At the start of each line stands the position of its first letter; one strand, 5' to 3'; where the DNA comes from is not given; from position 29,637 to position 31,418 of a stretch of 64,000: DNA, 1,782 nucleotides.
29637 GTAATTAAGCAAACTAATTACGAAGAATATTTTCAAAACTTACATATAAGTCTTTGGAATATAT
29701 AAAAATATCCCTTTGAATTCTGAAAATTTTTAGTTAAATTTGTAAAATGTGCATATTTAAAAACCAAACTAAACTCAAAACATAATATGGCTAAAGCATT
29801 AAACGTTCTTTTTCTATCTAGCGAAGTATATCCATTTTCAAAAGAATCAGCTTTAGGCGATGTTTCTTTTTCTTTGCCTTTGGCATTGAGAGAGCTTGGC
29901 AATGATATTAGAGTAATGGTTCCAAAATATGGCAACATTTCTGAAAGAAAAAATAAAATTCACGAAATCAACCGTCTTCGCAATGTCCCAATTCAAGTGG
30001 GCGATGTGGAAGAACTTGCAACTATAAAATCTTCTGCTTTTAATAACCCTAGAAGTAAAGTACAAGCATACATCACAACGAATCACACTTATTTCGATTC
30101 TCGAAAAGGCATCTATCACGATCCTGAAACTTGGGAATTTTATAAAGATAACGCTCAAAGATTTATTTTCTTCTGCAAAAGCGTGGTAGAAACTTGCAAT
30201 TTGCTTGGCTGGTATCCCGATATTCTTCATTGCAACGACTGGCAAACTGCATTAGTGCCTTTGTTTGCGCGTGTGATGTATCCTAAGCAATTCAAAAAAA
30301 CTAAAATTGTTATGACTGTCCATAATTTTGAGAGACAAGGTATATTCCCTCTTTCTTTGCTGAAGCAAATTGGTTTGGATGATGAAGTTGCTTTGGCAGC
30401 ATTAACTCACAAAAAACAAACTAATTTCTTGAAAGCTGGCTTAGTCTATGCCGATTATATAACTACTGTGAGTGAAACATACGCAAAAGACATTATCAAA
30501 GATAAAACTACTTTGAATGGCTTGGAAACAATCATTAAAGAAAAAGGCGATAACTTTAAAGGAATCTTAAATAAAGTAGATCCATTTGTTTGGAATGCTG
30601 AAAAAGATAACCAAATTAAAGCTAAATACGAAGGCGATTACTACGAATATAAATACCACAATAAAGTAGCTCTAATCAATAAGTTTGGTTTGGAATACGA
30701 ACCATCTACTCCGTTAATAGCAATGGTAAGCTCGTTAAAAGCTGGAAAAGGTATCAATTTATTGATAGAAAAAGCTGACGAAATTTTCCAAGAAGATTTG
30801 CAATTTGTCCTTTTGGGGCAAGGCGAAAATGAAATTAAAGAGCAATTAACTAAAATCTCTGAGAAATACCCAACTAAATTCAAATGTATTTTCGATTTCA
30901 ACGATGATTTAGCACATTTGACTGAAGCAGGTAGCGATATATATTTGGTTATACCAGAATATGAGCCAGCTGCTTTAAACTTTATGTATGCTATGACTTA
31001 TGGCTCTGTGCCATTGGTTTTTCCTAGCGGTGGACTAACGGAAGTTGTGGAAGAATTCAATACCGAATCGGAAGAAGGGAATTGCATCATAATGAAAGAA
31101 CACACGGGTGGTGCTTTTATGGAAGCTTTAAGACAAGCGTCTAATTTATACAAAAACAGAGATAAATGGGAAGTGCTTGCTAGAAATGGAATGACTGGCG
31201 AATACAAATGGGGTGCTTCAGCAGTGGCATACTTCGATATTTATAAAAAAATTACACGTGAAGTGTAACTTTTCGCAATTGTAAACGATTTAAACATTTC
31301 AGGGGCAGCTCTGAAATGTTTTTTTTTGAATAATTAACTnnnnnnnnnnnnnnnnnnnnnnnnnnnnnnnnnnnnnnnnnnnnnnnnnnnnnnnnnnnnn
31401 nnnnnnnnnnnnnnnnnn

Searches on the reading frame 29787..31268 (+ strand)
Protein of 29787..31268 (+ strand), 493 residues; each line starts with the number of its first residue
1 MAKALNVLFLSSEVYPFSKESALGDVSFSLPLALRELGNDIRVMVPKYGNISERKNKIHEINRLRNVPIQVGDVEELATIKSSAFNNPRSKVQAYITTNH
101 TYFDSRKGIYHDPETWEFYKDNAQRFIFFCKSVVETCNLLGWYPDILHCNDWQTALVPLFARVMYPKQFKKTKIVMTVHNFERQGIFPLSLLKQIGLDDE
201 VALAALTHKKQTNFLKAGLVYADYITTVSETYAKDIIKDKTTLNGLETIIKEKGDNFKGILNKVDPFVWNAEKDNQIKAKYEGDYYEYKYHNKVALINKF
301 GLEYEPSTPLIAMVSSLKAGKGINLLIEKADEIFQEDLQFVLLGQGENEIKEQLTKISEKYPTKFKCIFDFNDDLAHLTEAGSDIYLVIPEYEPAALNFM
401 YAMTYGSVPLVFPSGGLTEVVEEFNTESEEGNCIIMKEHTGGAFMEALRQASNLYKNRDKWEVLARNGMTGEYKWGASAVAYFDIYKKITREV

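Call 45: search_protein_families(library=pfam, proteins=[window:29787-31268:+], max_evalue=0.001)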
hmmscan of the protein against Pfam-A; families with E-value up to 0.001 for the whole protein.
window:29787-31268:+ (493 aa): 4 families
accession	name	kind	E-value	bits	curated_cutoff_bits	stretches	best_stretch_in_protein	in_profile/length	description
PF08323.17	Glyco_transf_5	-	1.3e-70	238.2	22.7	1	6-251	1-238/239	Starch synthase catalytic domain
PF00534.26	Glycos_transf_1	-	1.5e-12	47.8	26.4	1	307-462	14-166/172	Glycosyl transferases group 1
PF13692.12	Glyco_trans_1_4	-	1e-06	29.5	27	1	309-450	2-138/142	Glycosyl transferases group 1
PF13439.12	Glyco_transf_4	-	3.6e-05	24.3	28.5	0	143-238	72-150/170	Glycosyltransferase Family 4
